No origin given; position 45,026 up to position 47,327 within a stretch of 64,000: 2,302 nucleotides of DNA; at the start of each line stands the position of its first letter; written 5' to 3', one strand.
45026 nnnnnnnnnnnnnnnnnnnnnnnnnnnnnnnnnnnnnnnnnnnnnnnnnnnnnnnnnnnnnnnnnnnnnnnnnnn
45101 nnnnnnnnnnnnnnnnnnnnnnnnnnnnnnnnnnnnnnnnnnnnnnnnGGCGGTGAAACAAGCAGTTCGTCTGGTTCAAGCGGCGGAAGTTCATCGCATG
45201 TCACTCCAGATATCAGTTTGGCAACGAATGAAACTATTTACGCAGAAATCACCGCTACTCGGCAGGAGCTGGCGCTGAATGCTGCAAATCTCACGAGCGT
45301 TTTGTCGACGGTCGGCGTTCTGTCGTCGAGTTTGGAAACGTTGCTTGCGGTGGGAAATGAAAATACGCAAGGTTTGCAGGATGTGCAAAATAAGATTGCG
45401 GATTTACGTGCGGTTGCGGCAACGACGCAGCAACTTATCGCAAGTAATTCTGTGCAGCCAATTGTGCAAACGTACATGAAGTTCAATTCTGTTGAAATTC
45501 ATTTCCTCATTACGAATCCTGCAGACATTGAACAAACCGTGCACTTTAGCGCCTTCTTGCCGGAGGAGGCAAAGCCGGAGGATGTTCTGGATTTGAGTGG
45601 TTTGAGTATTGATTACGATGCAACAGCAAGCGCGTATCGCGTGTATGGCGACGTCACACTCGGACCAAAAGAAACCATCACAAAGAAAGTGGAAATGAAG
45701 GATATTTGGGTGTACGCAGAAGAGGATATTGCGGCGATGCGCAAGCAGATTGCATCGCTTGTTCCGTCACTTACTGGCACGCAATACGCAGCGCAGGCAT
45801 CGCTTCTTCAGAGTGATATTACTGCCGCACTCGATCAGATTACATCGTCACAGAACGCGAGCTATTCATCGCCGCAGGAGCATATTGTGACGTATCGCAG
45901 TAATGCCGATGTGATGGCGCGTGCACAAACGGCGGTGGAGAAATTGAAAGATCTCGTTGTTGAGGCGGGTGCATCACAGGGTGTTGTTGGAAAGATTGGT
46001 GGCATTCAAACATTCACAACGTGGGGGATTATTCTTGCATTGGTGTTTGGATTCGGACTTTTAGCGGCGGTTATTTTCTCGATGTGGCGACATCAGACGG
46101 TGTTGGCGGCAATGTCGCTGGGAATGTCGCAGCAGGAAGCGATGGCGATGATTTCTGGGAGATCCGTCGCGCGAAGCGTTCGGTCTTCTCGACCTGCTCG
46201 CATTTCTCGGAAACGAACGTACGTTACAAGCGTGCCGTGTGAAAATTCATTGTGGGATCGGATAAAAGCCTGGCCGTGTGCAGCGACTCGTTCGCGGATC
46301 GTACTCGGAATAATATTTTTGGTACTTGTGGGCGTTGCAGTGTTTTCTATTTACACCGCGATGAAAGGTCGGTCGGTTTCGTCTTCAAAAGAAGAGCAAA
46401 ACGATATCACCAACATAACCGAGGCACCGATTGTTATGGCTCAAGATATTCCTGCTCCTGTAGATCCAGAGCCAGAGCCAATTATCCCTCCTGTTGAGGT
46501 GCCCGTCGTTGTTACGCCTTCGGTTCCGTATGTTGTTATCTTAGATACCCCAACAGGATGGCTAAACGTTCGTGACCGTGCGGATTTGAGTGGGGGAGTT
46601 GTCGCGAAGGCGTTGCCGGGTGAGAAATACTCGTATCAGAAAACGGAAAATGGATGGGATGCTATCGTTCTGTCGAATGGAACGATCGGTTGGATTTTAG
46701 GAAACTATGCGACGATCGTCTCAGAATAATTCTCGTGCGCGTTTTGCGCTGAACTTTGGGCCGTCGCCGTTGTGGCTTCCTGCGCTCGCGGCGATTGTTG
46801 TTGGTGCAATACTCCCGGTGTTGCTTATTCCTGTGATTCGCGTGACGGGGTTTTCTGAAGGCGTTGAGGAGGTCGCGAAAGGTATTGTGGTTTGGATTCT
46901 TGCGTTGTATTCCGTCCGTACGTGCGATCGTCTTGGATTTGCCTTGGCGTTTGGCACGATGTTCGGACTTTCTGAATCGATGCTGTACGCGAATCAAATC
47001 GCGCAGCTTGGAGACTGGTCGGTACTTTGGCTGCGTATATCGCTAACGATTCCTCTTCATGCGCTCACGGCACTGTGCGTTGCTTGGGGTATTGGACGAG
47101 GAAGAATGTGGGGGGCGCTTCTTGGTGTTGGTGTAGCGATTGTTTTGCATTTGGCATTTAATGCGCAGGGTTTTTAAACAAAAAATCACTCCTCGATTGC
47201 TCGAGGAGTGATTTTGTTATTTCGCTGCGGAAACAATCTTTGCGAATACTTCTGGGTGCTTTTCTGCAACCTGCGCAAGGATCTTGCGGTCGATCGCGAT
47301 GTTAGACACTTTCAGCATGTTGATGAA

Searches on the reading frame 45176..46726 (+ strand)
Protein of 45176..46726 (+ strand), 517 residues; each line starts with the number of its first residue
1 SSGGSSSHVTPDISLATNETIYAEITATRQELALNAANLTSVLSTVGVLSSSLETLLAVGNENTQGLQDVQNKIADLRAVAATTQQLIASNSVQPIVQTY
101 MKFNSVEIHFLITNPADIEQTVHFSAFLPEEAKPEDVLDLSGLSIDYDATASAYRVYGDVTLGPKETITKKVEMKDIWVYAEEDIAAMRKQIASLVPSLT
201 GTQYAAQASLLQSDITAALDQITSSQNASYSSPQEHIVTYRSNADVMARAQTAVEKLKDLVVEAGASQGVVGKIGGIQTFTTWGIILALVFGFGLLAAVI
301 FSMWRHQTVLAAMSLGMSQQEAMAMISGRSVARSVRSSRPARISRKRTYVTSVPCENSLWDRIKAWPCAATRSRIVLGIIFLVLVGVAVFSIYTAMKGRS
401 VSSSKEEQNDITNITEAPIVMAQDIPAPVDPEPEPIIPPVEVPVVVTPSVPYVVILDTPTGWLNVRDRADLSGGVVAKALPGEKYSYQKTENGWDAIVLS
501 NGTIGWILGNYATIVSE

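Call 46: find_homologous_proteins(query=window:45176-46726:+)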
Query window:45176-46726:+ (517 aa): 16 proteins with E <= 0.001 among 8000 candidates.
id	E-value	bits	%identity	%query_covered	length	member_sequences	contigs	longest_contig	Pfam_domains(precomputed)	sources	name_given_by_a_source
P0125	4.5e-139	483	48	97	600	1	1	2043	PF08239.18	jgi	jgi:hypothetical protein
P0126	1.1e-111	392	40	96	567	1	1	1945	PF08239.18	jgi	jgi:hypothetical protein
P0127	1.8e-110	388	41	93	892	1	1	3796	PF08239.18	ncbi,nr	ncbi:MAG: SH3 domain-containing protein [Bacteroidales bacterium]|nr:SH3 domain-containing protein [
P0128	1.6e-107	379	53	63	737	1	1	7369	PF02146.24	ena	-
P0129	6.0e-104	367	35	100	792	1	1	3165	PF06347.20,PF08239.18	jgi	jgi:uncharacterized protein YgiM (DUF1202 family)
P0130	3.7e-101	358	52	62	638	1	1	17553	PF01835.26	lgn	-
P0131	5.3e-93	331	51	56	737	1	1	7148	PF05531.18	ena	-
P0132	2.0e-92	329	36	99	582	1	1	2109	PF08239.18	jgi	jgi:hypothetical protein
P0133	4.6e-91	324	36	92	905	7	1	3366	PF25788.3,PF08239.18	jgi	jgi:hypothetical protein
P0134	5.2e-90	321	49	60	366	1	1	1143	-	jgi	jgi:hypothetical protein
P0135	1.0e-88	317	49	57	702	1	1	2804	-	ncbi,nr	ncbi:MAG: hypothetical protein Q8Q23_00005, partial [bacterium]|nr:hypothetical protein [bacterium]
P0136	1.5e-87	313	49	60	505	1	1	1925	-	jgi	jgi:hypothetical protein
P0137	1.1e-84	303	48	56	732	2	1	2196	-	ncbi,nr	ncbi:hypothetical protein KKH24_00005, partial [Patescibacteria group bacterium]|nr:hypothetical pro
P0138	3.8e-84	301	48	56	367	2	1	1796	-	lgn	-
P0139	5.0e-35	140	59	23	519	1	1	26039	-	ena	-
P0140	1.2e-10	59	55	13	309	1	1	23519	PF08308.18,PF08239.18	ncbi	-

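Call 63: find_encoding_contigs(protein=P0131, flank=4000, max_places=2)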
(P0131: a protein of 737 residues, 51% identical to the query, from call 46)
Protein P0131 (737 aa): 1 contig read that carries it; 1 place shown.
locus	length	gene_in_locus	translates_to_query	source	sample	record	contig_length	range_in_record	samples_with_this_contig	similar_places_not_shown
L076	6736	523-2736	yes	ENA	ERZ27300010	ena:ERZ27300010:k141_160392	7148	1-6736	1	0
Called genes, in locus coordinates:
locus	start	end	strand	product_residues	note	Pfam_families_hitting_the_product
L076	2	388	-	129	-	?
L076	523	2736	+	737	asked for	PF05531:NPV_P10 (faint)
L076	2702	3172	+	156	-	PF13367:PrsW-protease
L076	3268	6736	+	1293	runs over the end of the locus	?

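Call 64: find_encoding_contigs(protein=P0135, flank=4000, max_places=2)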
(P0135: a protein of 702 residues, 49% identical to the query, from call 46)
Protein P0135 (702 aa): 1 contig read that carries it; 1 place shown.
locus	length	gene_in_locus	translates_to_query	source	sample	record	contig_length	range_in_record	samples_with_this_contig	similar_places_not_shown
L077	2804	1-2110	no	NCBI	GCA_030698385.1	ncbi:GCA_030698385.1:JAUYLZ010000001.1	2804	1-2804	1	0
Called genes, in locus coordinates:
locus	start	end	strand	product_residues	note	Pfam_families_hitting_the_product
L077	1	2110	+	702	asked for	?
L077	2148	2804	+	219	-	?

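Call 75: predict_structure(alignment_id=A3)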
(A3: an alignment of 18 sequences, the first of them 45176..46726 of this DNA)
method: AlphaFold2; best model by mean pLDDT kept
length: 517 residues; sequences in the alignment: 18
mean_pLDDT: 75.0   pTM: 0.42
mean pLDDT of the five models: 75.0, 74.9, 74.0, 73.8, 70.7
residues with pLDDT >= 90: 133; 70-90: 235; 50-70: 44; < 50: 105
segments of 3 or more residues with pLDDT < 50: 1-16, 270-272, 275-277, 330-360, 365-372, 398-427, 432-434, 441-447
pLDDT, mean of each block of 10 residues (from residue 1): 34 48 79 87 83 83 77 85 84 79 73 88 84 83 90 89 89 72 90 90 92 95 83 75 90 94 68 50 80 90 86 81 69 45 40 41 48 69 85 62 35 36 41 50 53 93 97 96 96 96 96 86
secondary structure, 60 per line:
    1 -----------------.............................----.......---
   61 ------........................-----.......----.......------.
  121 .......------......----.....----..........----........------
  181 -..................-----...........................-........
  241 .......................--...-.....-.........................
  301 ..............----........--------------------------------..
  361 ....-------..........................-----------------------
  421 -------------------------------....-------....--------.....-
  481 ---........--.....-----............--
elements in order: H18-46 H51-57 H67-90 E96-102 E107-113 E120-127 E137-139 E144-148 E153-162 E167-174 H182-199 H205-231 H233-263 H270-274 H276-314 H319-326 H359-364 H372-397 E452-455 E463-466 E475-479 E484-491 E494-498 E504-508 E512-515

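Call 77: fold_search(model_id=the predicted structure, library=pdb)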
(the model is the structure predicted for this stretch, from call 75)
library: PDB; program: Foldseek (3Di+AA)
matches with E <= 10: 969; with E <= 0.001: 1
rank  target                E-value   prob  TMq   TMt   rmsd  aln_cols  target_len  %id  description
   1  9a7d_A                7.0e-04  1.00  0.13  0.13  17.1       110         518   22  Integrative model of YRVJ-YACD by crosslinking MS and deep learning (released 2024-09-18)
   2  4krt_A                1.3e-03  1.00  0.12  0.18   1.5        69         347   20  X-ray structure of endolysin from clostridium perfringens phage phiSM101 (released 2014-04-02)
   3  4krt_B                1.5e-03  1.00  0.12  0.18   1.7        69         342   20  X-ray structure of endolysin from clostridium perfringens phage phiSM101 (released 2014-04-02)
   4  2krs_MODEL_1_A        3.1e-03  1.00  0.12  0.76   1.9        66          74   29  Solution NMR structure of SH3 domain from CPF_0587 (fragment 415-479) from Clostridium perfringens. Northeast  (released 2010-01-26)
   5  9ovi_A                3.9e-03  1.00  0.11  0.74   1.8        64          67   12  Crystal Structure of SH3-like_bac-type domain (79-145) of Conserved domain protein GBAA_2967 from Bacillus anthracis A (released 2025-06-11)
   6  2kt8_MODEL_1_A        6.3e-03  1.00  0.12  0.72   1.9        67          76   21  Solution NMR structure of the CPE1231(468-535) protein from Clostridium perfringens, Northeast Structural Geno (released 2010-02-02)
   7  4r0k_B                7.4e-03  1.00  0.12  0.20   3.1        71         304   22  Crystal structure of a putative dipeptidyl-peptidase VI (BT_1314) from Bacteroides thetaiotaomicron VPI-5482 at 1.75 A (released 2014-08-20)
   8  4r0k_A                8.2e-03  1.00  0.12  0.20   3.1        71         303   22  Crystal structure of a putative dipeptidyl-peptidase VI (BT_1314) from Bacteroides thetaiotaomicron VPI-5482 at 1.75 A (released 2014-08-20)
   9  8ose                  1.0e-02  1.00  0.14  0.13  13.3       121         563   15  C. perfringens chitinase CP4_3455 in complex with inhibitor bisdionin C (released 2023-07-12)
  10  1wza                  1.1e-02  0.57  0.08  0.09  12.2       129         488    9  Crystal structure of alpha-amylase from H.orenii (released 2006-04-11)
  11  8oye_A                1.5e-02  1.00  0.14  0.13  13.3       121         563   15  Clostridium perfringens chitinase CP4_3455 E196Q with chitin (released 2023-07-12)
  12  4ogz_A                1.5e-02  0.72  0.09  0.10  12.3       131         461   18  Crystal structure of a putative alpha-galactosidase/melibiase (BF4189) from Bacteroides fragilis NCTC 9343 at 2.00 A r (released 2014-02-05)
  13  3pvq_A                1.6e-02  1.00  0.12  0.21   1.3        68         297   10  Crystal structure of a putative dipeptidyl-peptidase VI (BT_1314) from BACTEROIDES THETAIOTAOMICRON VPI-5482 at 2.10 A (released 2011-02-02)
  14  9o0g_D                1.9e-02  0.97  0.14  0.12  13.0       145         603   12  CryoEM structure of M. mazei topoisomerase VI(A-E342Q)-minicircle DNA complex in cleavage state (released 2026-02-25)
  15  3npf_B                2.0e-02  1.00  0.12  0.20   2.3        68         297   24  Crystal structure of a putative dipeptidyl-peptidase VI (BACOVA_00612) from Bacteroides ovatus at 1.72 A resolution (released 2010-07-28)
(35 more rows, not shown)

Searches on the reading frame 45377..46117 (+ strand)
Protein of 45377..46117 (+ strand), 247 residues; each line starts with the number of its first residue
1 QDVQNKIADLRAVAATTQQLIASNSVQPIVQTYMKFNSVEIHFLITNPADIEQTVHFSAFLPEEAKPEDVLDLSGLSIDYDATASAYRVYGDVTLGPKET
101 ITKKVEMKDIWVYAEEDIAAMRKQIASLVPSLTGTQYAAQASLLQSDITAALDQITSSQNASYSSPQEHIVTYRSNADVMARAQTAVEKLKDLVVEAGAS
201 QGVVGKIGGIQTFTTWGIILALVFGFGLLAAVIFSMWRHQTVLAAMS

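Call 84: find_related_loci(query=A4, collection=metagenome_contigs, flank=5000)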
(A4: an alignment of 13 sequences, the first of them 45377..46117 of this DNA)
Query A4 (247 aa) in metagenome_contigs; peptide patterns used: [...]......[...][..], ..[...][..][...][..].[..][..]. (x = any residue, [..] = any of these).
286 stretches matched a pattern; 49 encode a relative of the query (tblastn E <= 1e-3); 49 distinct loci.
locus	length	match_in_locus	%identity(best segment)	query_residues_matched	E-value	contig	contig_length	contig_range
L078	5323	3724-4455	67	2-245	3e-115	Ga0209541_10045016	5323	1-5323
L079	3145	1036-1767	67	2-245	3e-118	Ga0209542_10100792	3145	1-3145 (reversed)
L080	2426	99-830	65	2-245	4e-116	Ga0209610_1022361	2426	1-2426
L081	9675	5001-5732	63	2-245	1e-109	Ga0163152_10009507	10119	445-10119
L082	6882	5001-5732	63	2-245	1e-109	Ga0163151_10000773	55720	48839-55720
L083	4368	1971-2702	64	2-245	2e-109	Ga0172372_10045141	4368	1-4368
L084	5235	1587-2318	64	2-245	7e-109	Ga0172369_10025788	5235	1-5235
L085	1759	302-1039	63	2-247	4e-113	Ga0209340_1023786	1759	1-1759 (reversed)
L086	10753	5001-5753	58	2-247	4e-103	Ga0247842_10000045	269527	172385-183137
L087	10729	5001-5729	58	1-243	1e-101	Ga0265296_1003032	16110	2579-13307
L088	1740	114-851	59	2-247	3e-108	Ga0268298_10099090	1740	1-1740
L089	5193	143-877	58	1-245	3e-101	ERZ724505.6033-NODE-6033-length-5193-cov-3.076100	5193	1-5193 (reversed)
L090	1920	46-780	58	1-245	8e-107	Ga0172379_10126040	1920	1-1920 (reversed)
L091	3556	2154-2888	55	1-245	1e-97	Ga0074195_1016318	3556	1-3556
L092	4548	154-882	55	1-243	6e-97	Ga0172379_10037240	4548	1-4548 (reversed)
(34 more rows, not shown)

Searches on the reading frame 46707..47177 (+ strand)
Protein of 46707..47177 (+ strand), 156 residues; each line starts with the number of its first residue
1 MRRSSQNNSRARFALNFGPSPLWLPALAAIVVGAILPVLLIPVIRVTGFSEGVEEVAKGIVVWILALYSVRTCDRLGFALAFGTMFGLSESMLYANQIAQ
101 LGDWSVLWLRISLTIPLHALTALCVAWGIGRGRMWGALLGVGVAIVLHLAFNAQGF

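Call 5: search_protein_families(library=pfam, proteins=[window:46707-47177:+], max_evalue=0.01)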
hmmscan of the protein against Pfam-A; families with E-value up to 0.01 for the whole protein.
window:46707-47177:+ (156 aa): 1 family
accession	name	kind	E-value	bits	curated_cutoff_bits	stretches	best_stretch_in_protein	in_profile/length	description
PF13367.11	PrsW-protease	-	1.7e-07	31.4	23.5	1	53-153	53-172/196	PrsW family intramembrane metalloprotease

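Call 12: search_protein_families(library=phrogs, proteins=[window:46707-47177:+], max_evalue=0.01)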
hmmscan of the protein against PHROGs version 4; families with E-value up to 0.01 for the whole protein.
window:46707-47177:+ (156 aa): 0 families

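Call 13: search_protein_families(library=ncbifam, proteins=[window:46707-47177:+], max_evalue=0.01)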
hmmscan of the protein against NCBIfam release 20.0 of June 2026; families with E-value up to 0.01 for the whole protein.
window:46707-47177:+ (156 aa): 0 families

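Call 74: find_homologous_proteins(query=window:46707-47174:+)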
Query window:46707-47174:+ (156 aa): 2 proteins with E <= 0.001 among 779 candidates.
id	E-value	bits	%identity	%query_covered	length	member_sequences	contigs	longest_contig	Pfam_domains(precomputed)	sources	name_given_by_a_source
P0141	1.2e-94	333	100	100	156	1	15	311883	PF13367.12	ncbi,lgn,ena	-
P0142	1.4e-57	212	67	100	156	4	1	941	PF13367.12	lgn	-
